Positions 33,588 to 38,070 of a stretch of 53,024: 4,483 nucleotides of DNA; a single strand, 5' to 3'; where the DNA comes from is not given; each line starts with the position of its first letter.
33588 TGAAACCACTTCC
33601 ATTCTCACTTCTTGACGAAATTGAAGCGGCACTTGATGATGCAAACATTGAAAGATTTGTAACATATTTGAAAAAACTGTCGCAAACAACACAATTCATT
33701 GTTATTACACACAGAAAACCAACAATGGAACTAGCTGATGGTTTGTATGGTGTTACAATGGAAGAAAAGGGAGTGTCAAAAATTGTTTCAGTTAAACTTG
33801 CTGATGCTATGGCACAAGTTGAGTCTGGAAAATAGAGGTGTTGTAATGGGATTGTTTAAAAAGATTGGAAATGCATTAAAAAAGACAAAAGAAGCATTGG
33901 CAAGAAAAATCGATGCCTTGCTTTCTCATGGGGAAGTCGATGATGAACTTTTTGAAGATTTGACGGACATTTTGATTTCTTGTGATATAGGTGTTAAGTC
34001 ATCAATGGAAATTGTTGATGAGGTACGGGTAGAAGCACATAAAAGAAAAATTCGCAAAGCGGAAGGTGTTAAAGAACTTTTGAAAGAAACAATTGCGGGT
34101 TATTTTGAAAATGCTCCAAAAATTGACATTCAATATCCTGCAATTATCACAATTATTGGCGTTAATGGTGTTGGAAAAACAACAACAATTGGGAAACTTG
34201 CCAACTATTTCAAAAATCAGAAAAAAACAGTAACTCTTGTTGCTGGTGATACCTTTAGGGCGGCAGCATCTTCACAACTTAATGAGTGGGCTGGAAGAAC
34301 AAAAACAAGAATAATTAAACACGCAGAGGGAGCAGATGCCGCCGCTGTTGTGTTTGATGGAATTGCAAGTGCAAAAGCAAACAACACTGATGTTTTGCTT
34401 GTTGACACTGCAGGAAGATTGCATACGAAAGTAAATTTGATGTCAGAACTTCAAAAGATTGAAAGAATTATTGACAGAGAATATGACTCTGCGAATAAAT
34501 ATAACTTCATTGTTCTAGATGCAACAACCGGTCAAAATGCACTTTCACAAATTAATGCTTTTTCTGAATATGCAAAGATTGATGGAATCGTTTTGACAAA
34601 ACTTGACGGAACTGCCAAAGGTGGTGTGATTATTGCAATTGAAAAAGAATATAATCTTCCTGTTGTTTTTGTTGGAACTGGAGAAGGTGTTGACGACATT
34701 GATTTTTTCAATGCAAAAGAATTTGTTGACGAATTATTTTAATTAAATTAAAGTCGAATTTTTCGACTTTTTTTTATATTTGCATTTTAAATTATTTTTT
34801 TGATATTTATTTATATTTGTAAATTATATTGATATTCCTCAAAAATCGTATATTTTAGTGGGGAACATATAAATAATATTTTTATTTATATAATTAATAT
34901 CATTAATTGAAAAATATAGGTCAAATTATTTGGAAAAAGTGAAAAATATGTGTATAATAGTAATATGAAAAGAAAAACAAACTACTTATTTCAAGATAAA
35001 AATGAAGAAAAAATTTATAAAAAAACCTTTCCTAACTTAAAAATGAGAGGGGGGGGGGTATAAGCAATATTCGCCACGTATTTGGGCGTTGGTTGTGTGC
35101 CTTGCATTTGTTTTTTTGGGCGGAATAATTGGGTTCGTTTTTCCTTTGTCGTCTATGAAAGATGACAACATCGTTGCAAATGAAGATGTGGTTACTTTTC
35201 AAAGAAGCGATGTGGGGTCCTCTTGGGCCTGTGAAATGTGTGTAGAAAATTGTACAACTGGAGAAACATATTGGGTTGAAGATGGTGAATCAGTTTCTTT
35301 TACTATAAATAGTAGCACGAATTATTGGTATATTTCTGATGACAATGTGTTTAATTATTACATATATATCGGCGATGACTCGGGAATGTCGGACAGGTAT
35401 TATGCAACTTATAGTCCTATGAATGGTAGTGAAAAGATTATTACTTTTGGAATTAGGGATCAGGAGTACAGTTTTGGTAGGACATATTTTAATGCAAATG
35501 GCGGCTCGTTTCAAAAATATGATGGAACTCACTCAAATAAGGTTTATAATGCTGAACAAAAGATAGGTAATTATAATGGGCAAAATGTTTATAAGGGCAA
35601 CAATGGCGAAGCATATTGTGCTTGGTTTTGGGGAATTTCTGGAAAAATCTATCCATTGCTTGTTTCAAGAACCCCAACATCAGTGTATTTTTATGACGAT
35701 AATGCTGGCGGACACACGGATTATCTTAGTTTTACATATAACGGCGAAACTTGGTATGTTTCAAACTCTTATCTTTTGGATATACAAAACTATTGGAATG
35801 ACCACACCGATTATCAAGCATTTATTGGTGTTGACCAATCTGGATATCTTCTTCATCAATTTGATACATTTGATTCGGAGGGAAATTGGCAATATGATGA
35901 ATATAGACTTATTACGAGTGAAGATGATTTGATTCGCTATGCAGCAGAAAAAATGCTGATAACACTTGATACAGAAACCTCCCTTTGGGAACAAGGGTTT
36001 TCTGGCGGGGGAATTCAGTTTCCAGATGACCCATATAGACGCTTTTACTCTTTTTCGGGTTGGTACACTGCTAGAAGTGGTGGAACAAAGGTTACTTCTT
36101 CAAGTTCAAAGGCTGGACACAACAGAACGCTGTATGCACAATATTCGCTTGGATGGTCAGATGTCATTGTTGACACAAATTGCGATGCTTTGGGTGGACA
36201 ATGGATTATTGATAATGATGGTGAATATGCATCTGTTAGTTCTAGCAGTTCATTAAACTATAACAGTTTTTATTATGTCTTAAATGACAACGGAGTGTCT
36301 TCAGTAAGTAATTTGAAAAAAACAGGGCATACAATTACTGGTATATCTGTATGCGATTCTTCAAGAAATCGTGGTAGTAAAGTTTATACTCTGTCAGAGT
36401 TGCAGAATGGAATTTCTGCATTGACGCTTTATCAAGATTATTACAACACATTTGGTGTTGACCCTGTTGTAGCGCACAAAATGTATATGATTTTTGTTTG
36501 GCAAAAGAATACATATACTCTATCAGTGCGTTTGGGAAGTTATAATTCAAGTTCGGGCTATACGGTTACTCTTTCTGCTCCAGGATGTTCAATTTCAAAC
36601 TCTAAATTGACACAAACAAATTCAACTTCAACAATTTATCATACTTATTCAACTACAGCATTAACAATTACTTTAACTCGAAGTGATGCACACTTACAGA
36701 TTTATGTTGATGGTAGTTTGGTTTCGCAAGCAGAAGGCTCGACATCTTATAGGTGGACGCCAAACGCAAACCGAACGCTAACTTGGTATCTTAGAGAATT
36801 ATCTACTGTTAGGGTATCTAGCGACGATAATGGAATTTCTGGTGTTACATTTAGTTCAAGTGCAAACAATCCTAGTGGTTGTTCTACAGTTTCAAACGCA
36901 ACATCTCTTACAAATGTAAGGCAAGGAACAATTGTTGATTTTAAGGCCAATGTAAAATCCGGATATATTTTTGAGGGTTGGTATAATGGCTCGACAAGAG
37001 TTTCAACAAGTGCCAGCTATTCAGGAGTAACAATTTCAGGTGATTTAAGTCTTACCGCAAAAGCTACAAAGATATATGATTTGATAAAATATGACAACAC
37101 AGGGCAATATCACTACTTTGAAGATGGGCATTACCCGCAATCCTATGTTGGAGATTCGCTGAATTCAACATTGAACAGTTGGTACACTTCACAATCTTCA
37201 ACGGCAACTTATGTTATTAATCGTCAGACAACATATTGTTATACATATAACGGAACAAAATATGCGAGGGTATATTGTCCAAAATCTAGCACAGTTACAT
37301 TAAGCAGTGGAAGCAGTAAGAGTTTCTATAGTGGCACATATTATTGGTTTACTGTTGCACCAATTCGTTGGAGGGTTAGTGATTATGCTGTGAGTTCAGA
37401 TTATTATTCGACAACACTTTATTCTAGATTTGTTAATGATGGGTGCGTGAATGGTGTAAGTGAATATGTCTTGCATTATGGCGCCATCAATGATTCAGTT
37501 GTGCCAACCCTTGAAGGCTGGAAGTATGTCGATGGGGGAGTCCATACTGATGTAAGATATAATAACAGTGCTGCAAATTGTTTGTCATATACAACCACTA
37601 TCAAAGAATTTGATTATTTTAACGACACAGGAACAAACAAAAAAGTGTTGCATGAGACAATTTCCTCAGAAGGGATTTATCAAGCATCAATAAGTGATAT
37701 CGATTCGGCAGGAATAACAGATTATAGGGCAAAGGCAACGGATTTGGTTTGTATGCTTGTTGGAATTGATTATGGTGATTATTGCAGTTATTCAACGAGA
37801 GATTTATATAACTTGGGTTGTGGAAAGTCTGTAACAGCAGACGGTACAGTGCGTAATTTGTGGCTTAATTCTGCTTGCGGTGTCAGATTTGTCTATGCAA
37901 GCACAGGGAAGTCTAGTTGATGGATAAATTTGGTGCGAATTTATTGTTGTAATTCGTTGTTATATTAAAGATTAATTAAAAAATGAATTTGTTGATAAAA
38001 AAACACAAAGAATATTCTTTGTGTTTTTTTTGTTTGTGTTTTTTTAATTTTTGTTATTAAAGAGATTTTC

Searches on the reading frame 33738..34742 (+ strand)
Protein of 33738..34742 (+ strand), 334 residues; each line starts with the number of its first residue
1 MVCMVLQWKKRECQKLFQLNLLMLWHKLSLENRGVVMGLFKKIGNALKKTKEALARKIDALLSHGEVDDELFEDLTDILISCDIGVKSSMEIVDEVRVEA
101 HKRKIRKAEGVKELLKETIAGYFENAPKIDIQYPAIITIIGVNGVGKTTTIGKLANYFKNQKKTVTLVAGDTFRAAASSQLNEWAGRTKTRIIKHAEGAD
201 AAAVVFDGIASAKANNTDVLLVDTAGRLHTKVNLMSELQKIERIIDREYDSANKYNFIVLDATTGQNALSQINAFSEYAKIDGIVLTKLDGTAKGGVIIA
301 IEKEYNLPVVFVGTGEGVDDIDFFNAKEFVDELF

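Call 21: search_protein_families(library=pfam, proteins=[window:33738-34742:+], max_evalue=0.001)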
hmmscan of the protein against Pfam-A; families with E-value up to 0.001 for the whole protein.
window:33738-34742:+ (334 aa): 12 families
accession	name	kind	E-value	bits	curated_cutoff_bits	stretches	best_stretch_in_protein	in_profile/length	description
PF00448.28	SRP54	-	1.1e-71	240.9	22.7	1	135-334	2-195/196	SRP54-type protein, GTPase domain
PF02881.24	SRP54_N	-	3.6e-10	40.3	22.4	1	55-118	2-74/75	SRP54-type protein, helical bundle domain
PF13604.12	AAA_30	-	4.2e-06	27.1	27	1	136-231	20-103/191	AAA domain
PF13401.12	AAA_22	-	1.8e-05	25.5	27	1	133-244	4-110/130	AAA domain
PF01656.29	CbiA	-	2.4e-05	24.7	25.4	1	143-309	8-105/125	CobQ/CobB/MinD/ParA nucleotide binding domain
PF13614.12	AAA_31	-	3.8e-05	24.1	27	1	144-269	12-132/177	AAA domain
PF13245.12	AAA_19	-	9.6e-05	23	25.1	1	135-240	12-116/134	AAA domain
PF13173.12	AAA_14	-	0.00021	21.8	27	1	135-260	3-96/129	AAA domain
PF09848.15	SLFN-g3_helicase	-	0.00023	21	24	1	135-247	2-113/354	Schlafen group 3, DNA/RNA helicase domain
PF13207.12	AAA_17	-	0.00024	21.8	27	1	140-240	1-94/136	AAA domain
PF00004.35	AAA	-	0.00041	21.2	21.2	0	139-265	3-110/131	ATPase family associated with various cellular activities (AAA)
PF20720.3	nSTAND3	-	0.00045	20.4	27.2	0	136-166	19-49/155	Novel STAND NTPase 3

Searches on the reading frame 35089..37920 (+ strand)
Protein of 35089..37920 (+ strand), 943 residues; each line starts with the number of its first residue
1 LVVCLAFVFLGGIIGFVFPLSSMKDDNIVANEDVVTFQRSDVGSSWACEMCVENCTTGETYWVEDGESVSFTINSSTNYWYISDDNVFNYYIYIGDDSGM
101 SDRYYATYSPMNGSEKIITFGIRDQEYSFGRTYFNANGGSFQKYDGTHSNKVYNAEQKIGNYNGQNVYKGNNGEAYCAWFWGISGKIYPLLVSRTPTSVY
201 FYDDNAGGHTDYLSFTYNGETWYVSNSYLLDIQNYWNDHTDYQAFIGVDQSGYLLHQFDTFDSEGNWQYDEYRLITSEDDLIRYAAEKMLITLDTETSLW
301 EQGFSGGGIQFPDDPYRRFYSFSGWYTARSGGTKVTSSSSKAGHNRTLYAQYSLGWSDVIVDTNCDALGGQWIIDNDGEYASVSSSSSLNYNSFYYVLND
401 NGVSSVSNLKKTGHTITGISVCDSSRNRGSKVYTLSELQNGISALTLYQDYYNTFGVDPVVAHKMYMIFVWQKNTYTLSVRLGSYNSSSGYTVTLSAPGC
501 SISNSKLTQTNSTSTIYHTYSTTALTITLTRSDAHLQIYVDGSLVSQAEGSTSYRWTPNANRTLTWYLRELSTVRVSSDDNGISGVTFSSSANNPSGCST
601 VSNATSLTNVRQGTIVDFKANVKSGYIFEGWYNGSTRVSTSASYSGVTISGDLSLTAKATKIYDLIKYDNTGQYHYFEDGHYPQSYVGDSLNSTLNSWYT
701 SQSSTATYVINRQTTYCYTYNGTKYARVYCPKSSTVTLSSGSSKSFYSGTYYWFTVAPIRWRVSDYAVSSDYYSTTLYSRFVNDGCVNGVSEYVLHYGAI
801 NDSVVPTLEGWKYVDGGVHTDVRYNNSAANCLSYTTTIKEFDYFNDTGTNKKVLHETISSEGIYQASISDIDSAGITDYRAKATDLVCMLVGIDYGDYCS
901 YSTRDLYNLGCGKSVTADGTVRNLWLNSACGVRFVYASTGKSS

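Call 12: search_protein_families(library=phrogs, proteins=[window:35089-37920:+], max_evalue=0.001)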
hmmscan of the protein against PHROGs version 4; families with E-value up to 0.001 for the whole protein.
window:35089-37920:+ (943 aa): 0 families

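Call 21: search_protein_families(library=pfam, proteins=[window:35089-37920:+], max_evalue=0.001)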
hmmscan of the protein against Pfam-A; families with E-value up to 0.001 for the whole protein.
window:35089-37920:+ (943 aa): 1 family
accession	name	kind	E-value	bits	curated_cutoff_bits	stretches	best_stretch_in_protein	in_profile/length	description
PF09479.16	Flg_new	-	2.4e-12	47.2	27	2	308-351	21-65/65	Listeria-Bacteroides repeat domain (List_Bact_rpt)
